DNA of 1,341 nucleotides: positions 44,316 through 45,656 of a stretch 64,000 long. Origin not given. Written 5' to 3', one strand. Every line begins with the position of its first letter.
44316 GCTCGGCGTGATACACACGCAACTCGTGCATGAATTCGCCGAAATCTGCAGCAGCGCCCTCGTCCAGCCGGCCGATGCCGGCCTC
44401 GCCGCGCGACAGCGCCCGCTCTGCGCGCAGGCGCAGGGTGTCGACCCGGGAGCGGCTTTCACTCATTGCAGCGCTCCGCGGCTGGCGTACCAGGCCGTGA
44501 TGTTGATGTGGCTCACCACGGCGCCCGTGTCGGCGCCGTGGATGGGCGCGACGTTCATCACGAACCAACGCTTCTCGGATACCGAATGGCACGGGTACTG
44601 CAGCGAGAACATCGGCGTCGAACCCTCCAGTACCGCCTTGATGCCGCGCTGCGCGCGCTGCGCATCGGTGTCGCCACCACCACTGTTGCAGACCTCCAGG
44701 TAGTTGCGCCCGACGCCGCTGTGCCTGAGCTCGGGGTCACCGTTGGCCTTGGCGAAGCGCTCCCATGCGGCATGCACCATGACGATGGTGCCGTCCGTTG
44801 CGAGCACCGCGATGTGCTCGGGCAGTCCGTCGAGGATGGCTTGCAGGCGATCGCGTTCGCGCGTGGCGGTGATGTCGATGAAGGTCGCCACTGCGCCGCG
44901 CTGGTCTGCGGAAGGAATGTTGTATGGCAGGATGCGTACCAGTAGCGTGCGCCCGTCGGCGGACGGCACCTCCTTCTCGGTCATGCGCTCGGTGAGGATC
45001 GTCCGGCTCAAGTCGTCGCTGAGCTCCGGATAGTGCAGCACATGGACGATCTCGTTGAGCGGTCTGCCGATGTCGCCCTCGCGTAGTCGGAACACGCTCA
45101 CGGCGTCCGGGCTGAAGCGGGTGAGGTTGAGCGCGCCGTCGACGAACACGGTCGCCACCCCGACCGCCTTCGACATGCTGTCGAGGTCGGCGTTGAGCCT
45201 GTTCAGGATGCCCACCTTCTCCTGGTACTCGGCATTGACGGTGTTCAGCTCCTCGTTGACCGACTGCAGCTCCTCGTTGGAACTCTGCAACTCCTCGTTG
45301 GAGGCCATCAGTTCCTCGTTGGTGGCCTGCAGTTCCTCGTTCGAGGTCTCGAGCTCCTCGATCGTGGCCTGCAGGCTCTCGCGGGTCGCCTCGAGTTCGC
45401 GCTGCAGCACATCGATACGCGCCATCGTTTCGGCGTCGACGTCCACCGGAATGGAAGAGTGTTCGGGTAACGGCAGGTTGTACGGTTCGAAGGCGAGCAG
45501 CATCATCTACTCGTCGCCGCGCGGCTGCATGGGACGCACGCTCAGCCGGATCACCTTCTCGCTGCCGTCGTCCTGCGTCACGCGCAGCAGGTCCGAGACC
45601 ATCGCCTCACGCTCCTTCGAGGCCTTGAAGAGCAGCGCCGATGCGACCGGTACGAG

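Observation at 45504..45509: Second TAG codon at the junction where CheR and the NEEL coiled-coil/PAS are normally fused (TAG-ATG-ATG)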

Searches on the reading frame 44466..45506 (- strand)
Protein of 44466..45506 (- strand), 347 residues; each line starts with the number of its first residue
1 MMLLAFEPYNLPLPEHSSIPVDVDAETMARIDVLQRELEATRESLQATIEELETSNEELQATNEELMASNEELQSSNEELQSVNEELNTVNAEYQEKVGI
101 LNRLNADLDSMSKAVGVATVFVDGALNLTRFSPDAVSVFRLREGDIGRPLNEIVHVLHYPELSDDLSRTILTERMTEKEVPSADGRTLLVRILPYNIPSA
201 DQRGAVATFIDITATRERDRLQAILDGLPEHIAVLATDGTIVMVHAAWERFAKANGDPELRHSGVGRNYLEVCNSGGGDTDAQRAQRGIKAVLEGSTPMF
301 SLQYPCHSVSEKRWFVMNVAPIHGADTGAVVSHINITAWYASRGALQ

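Call 35: list_cluster_members(proteins=[window:44466-45506:-, window:45510-47252:-, P0001, window:41821-44466:-, window:47417-48397:-])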
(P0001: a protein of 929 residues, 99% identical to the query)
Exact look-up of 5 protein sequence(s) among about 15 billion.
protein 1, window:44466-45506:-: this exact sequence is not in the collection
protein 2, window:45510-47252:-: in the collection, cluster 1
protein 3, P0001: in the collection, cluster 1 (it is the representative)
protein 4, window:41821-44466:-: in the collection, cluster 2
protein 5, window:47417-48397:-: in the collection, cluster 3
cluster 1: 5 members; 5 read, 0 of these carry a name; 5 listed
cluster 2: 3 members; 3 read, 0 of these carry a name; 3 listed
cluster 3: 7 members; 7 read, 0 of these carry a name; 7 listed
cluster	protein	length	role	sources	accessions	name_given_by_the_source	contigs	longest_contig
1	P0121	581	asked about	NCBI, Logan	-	-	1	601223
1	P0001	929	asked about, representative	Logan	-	-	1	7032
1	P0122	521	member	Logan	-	-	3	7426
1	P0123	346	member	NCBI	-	-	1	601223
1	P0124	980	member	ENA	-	-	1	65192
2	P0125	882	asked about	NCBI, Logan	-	-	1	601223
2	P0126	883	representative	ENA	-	-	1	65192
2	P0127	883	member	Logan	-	-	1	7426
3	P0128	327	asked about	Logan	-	-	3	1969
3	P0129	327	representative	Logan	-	-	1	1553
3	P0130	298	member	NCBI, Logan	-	-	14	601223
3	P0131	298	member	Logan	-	-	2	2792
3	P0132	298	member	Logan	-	-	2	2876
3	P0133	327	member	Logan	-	-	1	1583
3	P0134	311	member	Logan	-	-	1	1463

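Call 38: find_encoding_contigs(protein=P0122, flank=6000, max_places=5)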
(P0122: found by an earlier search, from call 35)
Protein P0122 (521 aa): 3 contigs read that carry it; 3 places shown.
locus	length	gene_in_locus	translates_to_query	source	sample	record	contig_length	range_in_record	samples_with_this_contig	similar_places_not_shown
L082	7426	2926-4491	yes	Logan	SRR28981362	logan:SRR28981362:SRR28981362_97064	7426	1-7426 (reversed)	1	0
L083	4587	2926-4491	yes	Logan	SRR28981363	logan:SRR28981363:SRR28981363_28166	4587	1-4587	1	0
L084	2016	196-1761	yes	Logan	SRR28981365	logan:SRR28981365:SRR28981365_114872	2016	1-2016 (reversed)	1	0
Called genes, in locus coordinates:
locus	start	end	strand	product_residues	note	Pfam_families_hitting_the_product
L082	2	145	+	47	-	?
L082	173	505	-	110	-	PF03466:LysR_substrate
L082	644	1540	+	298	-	PF13411:MerR_1 (weak), PF02607:B12-binding_2 (weak), PF02310:B12-binding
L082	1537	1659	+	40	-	-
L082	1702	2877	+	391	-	PF01339:CheB_methylest, PF03705:CheR_N, PF01739:CheR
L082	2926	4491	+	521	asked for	PF08448:PAS_4 (faint), PF03938:OmpH (weak), PF13596:PAS_10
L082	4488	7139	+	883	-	PF00989:PAS (weak), PF00989:PAS, PF08448:PAS_4, PF00989:PAS, PF08448:PAS_4, PF13426:PAS_9, PF00990:GGDEF, PF00563:EAL, +4 more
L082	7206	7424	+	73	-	?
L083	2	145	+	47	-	?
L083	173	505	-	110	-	PF03466:LysR_substrate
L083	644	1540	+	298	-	PF13411:MerR_1 (weak), PF02607:B12-binding_2 (weak), PF02310:B12-binding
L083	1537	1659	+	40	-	-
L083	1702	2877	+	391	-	PF01339:CheB_methylest, PF03705:CheR_N, PF01739:CheR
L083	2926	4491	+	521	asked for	PF08448:PAS_4 (faint), PF03938:OmpH (weak), PF13596:PAS_10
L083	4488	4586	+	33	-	?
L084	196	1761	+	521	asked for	PF08448:PAS_4 (faint), PF03938:OmpH (weak), PF13596:PAS_10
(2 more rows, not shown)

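Call 39: find_encoding_contigs(protein=P0124, flank=5000, max_places=3)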
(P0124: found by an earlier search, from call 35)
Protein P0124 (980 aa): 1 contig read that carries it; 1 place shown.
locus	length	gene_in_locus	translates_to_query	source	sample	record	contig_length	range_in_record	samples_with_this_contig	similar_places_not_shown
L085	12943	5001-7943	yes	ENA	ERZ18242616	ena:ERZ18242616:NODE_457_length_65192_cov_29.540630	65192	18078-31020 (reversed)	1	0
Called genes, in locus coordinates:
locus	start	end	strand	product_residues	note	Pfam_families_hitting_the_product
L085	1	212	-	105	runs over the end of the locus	PF10084:DUF2322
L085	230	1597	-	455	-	PF00206:Lyase_1, PF08328:ASL_C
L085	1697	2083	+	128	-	PF04379:DUF525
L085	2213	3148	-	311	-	PF00126:HTH_1, PF03466:LysR_substrate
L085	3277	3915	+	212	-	PF01073:3Beta_HSD (weak), PF01370:Epimerase, PF05368:NmrA, PF13460:NAD_binding_10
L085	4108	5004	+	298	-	PF13411:MerR_1, PF02607:B12-binding_2, PF02310:B12-binding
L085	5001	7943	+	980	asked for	PF01339:CheB_methylest, PF03705:CheR_N, PF01739:CheR, PF03938:OmpH (weak), PF13596:PAS_10, PF08448:PAS_4 (weak)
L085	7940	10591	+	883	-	PF00989:PAS (weak), PF00989:PAS, PF08448:PAS_4, PF00989:PAS, PF08448:PAS_4, PF13426:PAS_9, PF00990:GGDEF, PF00563:EAL, +3 more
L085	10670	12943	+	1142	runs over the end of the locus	PF08447:PAS_3, PF08447:PAS_3, PF00989:PAS (weak), PF13426:PAS_9 (weak), PF08448:PAS_4, PF00512:HisKA, PF02518:HATPase_c, PF00072:Response_reg, +4 more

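Call 40: find_encoding_contigs(protein=P0121, flank=3000, max_places=5)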
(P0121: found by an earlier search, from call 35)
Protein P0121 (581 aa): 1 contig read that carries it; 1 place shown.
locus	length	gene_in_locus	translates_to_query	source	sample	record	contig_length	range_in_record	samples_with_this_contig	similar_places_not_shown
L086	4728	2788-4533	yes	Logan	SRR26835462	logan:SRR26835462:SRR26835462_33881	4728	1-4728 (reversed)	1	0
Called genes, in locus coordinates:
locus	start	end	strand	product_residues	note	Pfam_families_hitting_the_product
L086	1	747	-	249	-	?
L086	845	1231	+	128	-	PF04379:DUF525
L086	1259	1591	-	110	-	PF03466:LysR_substrate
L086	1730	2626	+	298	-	PF13411:MerR_1 (weak), PF02607:B12-binding_2 (weak), PF02310:B12-binding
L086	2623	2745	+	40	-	-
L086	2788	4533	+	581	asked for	PF01339:CheB_methylest, PF03705:CheR_N, PF01739:CheR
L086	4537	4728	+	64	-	?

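Call 61: find_homologous_proteins(query=window:44466-45506:-, max_evalue=1e-30)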
Query window:44466-45506:- (347 aa): 3283 proteins with E <= 1e-30 among 8000 candidates; the best 120 are listed.
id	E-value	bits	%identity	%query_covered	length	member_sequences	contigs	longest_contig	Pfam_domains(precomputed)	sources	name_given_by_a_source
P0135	5.9e-148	511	69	99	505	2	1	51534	PF13596.13,PF08448.17,PF03938.20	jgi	jgi:two-component system CheB/CheR fusion protein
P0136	3.2e-145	502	68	98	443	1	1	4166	PF13596.13,PF08448.17,PF24161.2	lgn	-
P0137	4.0e-145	501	68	98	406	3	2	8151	PF13596.13,PF08448.17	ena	-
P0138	3.6e-139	482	65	99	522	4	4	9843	PF13596.13,PF13188.14,PF08448.17,PF00989.32,PF24161.2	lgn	-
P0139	3.4e-137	475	68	92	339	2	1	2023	PF13596.13,PF08448.17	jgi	jgi:two-component system CheB/CheR fusion protein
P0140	4.4e-136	472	65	98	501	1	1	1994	PF13596.13,PF08448.17,PF03938.20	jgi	jgi:two-component system CheB/CheR fusion protein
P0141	4.5e-136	472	67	94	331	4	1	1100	PF13596.13,PF08448.17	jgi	jgi:two-component system CheB/CheR fusion protein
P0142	6.0e-136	471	65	94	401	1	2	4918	PF13596.13,PF13426.14,PF13188.14,PF08448.17,PF03938.20,PF00989.32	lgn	-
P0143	1.6e-135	470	66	99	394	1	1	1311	PF13596.13,PF08448.17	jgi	jgi:two-component system CheB/CheR fusion protein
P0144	3.3e-135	469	65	99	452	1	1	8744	PF13596.13,PF08448.17,PF00989.32,PF24161.2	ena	-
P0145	5.8e-135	468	65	99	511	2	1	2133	PF13596.13,PF08448.17,PF03938.20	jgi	jgi:two-component system CheB/CheR fusion protein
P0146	1.9e-134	466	66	93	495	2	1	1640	PF13596.13,PF08448.17,PF00989.32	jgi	jgi:two-component system CheB/CheR fusion protein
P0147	3.5e-134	465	65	97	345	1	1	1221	PF13596.13,PF08448.17,PF03938.20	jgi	jgi:two-component system CheB/CheR fusion protein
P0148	5.8e-134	465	69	86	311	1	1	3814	PF13596.13,PF13426.14,PF13188.14,PF08448.17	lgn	-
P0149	7.3e-134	464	62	98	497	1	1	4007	PF13596.13,PF13426.14,PF08448.17,PF24161.2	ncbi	-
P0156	7.4e-132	458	66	97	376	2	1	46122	PF13596.13,PF08448.17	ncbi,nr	ncbi:MAG: PAS domain-containing protein [Thiotrichales bacterium]|nr:PAS domain-containing protein [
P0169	3.7e-127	442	61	99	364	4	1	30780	PF13596.13,PF08448.17,PF24161.2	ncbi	-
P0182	1.2e-123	431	60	98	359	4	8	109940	PF13596.13,PF08448.17,PF24161.2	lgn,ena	-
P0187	1.1e-121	424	59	99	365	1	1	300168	PF13596.13,PF08448.17,PF24161.2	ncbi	-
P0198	5.4e-117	409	55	99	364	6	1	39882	PF13596.13,PF08448.17,PF00989.32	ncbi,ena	-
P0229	3.3e-105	370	55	99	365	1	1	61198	PF13596.13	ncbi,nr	ncbi:MAG: PAS domain-containing protein [Burkholderiaceae bacterium]|nr:PAS domain-containing protei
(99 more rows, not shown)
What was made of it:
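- Tried and rejected: The search with the 347-aa piece returned many proteins of about 360 aa that at first looked like native splits (call 61).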

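Call 63: find_encoding_contigs(protein=P0229, flank=5000, max_places=2)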
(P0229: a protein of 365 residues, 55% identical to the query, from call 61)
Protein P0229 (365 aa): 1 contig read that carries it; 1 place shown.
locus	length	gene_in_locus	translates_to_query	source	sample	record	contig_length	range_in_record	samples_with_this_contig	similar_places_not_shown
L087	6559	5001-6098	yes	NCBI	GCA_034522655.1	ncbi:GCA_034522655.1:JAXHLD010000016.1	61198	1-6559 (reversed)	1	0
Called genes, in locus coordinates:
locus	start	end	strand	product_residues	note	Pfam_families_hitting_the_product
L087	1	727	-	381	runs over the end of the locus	PF07992:Pyr_redox_2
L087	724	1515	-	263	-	PF11249:DUF3047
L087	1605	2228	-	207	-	PF12804:NTP_transf_3 (weak), PF09837:DUF2064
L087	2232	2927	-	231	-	PF00535:Glycos_transf_2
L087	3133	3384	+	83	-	PF01339:CheB_methylest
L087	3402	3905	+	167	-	PF01339:CheB_methylest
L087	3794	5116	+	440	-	PF03705:CheR_N, PF01739:CheR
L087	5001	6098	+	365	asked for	PF13596:PAS_10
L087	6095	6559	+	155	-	PF00989:PAS (weak)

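Call 64: find_encoding_contigs(protein=P0198, flank=5000, max_places=2)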
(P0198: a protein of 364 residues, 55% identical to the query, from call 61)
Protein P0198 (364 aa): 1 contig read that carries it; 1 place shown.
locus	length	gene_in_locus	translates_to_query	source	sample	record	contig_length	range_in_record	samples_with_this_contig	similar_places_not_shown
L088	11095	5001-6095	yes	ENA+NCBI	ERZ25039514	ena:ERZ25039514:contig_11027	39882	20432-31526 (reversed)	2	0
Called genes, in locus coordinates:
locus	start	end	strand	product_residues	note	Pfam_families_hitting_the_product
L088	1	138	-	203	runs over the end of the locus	PF12557:Co_AT_N, PF02572:CobA_CobO_BtuR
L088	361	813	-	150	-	PF00593:TonB_dep_Rec_b-barrel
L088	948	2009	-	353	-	PF07715:Plug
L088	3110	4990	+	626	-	PF01339:CheB_methylest, PF03705:CheR_N, PF01739:CheR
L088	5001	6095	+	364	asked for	PF00989:PAS (faint), PF08448:PAS_4 (faint), PF13596:PAS_10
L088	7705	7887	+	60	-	PF13188:PAS_8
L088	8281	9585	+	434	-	PF00990:GGDEF, PF00563:EAL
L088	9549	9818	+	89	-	PF00563:EAL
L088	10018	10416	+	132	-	PF00072:Response_reg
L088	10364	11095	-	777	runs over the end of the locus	PF01326:PPDK_N, PF00391:PEP-utilizers, PF02896:PEP-utilizers_C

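Call 65: find_encoding_contigs(protein=P0182, flank=5000, max_places=3)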
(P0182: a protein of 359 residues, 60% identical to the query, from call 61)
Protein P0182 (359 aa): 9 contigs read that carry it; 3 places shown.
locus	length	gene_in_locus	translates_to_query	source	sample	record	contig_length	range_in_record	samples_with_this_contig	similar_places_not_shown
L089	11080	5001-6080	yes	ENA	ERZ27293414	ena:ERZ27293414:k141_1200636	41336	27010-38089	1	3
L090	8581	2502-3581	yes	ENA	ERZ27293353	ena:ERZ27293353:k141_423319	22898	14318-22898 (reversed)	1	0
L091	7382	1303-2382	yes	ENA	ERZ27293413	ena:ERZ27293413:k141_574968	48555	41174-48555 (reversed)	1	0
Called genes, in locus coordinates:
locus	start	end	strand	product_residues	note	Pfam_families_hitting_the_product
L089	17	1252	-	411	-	-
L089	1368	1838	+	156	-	PF01467:CTP_transf_like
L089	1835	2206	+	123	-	-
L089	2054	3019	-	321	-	PF13411:MerR_1 (weak), PF02310:B12-binding (weak)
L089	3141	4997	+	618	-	PF01339:CheB_methylest, PF01739:CheR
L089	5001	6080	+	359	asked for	PF24161:CCDC39, PF08448:PAS_4 (faint), PF13596:PAS_10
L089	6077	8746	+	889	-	PF00989:PAS (weak), PF08448:PAS_4, PF00989:PAS, PF08447:PAS_3 (weak), PF08448:PAS_4 (weak), PF13426:PAS_9, PF00990:GGDEF, PF00563:EAL, +1 more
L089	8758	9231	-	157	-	PF01322:Cytochrom_C_2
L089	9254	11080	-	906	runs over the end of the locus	PF03710:GlnE, PF03445:DUF294 (faint), PF08335:GlnD_UR_UTase, PF03710:GlnE, PF08335:GlnD_UR_UTase (weak)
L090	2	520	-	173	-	?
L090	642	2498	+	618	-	PF01339:CheB_methylest, PF01739:CheR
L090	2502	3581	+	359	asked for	PF24161:CCDC39, PF08448:PAS_4 (faint), PF13596:PAS_10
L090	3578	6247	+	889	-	PF00989:PAS (weak), PF08448:PAS_4, PF00989:PAS, PF08447:PAS_3 (weak), PF08448:PAS_4 (weak), PF13426:PAS_9, PF00990:GGDEF, PF00563:EAL, +1 more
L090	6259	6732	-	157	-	PF01322:Cytochrom_C_2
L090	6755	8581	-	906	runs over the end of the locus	PF03710:GlnE, PF03445:DUF294 (faint), PF08335:GlnD_UR_UTase, PF03710:GlnE, PF08335:GlnD_UR_UTase (weak)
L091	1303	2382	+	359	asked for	PF24161:CCDC39, PF08448:PAS_4 (faint), PF13596:PAS_10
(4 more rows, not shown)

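Call 66: find_encoding_contigs(protein=P0187, flank=5000, max_places=2)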
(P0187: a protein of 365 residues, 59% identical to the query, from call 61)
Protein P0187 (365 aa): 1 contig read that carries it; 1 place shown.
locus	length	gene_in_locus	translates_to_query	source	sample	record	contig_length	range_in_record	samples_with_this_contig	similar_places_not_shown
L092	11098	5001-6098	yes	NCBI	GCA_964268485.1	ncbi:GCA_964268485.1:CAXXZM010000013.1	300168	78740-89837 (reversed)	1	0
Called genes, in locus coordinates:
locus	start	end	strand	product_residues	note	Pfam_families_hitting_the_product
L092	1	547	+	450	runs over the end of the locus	PF02885:Glycos_trans_3N, PF00591:Glycos_transf_3, PF07831:PYNP_C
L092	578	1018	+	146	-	PF13527:Acetyltransf_9 (weak), PF13673:Acetyltransf_10, PF00583:Acetyltransf_1, PF08445:FR47, PF13508:Acetyltransf_7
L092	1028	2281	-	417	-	-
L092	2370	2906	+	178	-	PF01467:CTP_transf_like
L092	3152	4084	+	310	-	PF01339:CheB_methylest, PF03705:CheR_N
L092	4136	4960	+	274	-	PF01739:CheR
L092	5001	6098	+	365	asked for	PF24161:CCDC39 (weak), PF13596:PAS_10, PF08448:PAS_4 (weak)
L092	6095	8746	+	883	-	PF00989:PAS (weak), PF08448:PAS_4, PF13426:PAS_9 (weak), PF00989:PAS, PF08448:PAS_4, PF13426:PAS_9, PF00990:GGDEF, PF00563:EAL, +2 more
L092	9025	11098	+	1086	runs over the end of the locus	PF03924:CHASE, PF12860:PAS_7, PF00512:HisKA, PF02518:HATPase_c, PF00072:Response_reg, PF01627:Hpt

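Call 69: find_encoding_contigs(protein=P0169, flank=4000, max_places=2)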
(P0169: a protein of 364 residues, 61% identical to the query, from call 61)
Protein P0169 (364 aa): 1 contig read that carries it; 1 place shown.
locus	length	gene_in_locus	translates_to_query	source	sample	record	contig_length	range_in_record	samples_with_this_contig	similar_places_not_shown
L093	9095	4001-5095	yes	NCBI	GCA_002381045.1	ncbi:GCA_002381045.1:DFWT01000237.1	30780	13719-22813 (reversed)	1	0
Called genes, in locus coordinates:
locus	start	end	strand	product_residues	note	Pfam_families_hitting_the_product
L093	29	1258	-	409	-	PF13487:HD_5 (faint)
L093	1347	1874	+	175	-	PF01467:CTP_transf_like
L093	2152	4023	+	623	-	-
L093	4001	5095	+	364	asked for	PF24161:CCDC39, PF08448:PAS_4 (faint), PF13596:PAS_10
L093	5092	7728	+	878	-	PF08448:PAS_4, PF00989:PAS, PF13188:PAS_8 (weak), PF08447:PAS_3 (weak), PF13426:PAS_9, PF00990:GGDEF, PF00563:EAL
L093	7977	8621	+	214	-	-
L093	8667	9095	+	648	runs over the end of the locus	PF08448:PAS_4, PF00989:PAS, PF08448:PAS_4, PF13188:PAS_8 (weak), PF08447:PAS_3, PF13426:PAS_9, PF00990:GGDEF, PF00563:EAL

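Call 70: find_encoding_contigs(protein=P0156, flank=4000, max_places=2)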
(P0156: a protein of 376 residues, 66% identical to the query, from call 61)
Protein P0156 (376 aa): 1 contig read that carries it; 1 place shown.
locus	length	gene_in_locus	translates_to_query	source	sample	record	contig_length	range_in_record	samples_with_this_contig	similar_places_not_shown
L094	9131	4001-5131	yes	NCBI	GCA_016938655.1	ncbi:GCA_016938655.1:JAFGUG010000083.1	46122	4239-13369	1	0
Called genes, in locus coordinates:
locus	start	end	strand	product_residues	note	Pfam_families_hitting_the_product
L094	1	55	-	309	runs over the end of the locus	PF00126:HTH_1, PF03466:LysR_substrate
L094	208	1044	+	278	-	PF02678:Pirin, PF05726:Pirin_C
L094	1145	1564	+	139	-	-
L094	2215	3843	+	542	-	PF01339:CheB_methylest, PF03705:CheR_N, PF01739:CheR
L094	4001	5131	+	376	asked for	PF13596:PAS_10, PF08448:PAS_4 (faint)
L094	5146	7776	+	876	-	PF13188:PAS_8 (faint), PF08448:PAS_4, PF00989:PAS, PF08447:PAS_3 (weak), PF13426:PAS_9, PF00990:GGDEF, PF00563:EAL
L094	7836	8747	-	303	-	PF00590:TP_methylase, PF23016:RsmI_C (weak)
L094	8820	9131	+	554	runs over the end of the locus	PF04348:LppC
